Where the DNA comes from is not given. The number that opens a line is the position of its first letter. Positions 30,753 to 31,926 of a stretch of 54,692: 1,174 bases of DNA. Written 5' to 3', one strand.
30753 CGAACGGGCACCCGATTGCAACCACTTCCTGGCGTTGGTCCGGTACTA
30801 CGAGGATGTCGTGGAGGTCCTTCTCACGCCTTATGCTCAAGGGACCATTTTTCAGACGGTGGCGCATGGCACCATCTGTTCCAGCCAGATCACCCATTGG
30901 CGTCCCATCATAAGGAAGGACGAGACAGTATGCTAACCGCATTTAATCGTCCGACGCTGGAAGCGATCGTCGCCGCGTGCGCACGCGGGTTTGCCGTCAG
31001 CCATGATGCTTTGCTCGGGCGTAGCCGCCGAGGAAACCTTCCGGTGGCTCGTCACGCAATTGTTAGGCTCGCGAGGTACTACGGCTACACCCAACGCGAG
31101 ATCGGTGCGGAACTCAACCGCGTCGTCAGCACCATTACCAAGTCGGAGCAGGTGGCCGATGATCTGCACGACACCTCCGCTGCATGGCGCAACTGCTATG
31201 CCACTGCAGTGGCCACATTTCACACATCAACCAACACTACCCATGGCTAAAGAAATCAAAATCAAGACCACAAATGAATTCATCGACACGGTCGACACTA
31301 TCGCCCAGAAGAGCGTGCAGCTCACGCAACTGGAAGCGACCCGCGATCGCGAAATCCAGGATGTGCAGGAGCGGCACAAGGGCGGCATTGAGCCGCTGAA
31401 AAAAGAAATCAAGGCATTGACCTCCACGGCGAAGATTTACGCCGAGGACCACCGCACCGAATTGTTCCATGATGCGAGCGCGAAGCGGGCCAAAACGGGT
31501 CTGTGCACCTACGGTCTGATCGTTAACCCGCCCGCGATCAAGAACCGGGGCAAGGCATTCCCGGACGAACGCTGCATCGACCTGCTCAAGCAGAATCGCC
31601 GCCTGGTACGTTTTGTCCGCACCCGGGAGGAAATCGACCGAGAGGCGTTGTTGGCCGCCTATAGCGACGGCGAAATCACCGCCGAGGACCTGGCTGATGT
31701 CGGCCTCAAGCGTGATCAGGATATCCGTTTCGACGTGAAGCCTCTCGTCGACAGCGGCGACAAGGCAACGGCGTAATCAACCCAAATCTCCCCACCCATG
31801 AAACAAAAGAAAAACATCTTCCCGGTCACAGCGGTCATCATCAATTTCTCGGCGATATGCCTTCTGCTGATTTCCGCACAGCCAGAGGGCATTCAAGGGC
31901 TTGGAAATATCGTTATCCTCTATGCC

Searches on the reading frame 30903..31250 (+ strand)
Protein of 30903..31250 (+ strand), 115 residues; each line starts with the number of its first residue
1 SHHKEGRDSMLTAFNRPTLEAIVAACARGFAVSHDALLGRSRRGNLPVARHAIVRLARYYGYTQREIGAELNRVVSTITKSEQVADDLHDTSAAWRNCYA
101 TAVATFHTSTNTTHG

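Call 4: search_protein_families(library=pfam, proteins=[window:30903-31250:+], max_evalue=0.01)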
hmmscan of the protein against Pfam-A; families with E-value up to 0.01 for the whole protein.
window:30903-31250:+ (115 aa): 4 families
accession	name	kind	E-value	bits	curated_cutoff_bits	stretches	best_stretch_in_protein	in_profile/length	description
PF08299.17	Bac_DnaA_C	-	2.9e-07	30.9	31.5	1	20-81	2-65/69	Bacterial dnaA protein helix-turn-helix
PF08281.18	Sigma70_r4_2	-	0.0013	18.8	25.7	1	46-78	11-43/54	Sigma-70, region 4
PF04545.22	Sigma70_r4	-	0.0029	17.5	24.1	1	49-77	8-36/50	Sigma-70, region 4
PF13936.12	HTH_38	-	0.0059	16.8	27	0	50-79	10-38/44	Helix-turn-helix domain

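Call 77: search_protein_families(library=phrogs, proteins=[window:30903-31250:+], max_evalue=0.001)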
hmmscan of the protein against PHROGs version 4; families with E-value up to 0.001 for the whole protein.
window:30903-31250:+ (115 aa): 0 families

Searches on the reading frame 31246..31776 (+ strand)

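Call 4: search_protein_families(library=pfam, proteins=[window:31246-31776:+], max_evalue=0.01)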
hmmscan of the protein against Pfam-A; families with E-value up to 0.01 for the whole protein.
window:31246-31776:+ (176 aa): 1 family
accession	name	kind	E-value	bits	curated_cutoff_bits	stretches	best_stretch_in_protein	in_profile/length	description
PF07352.17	Phage_Mu_Gam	-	1.3e-19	71.1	28.3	1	14-166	6-149/149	Bacteriophage Mu Gam like protein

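Call 77: search_protein_families(library=phrogs, proteins=[window:31246-31776:+], max_evalue=0.001)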
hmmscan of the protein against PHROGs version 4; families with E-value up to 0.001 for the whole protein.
window:31246-31776:+ (176 aa): 2 families
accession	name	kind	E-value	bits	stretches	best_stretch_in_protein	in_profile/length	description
phrog_491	-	DNA, RNA and nucleotide metabolism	4.4e-21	76.3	1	2-160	10-161/176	Mu Gam-like end protection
phrog_18351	-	moron, auxiliary metabolic gene and host takeover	1.6e-11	44.9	1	8-137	18-142/298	host nuclease inhibitor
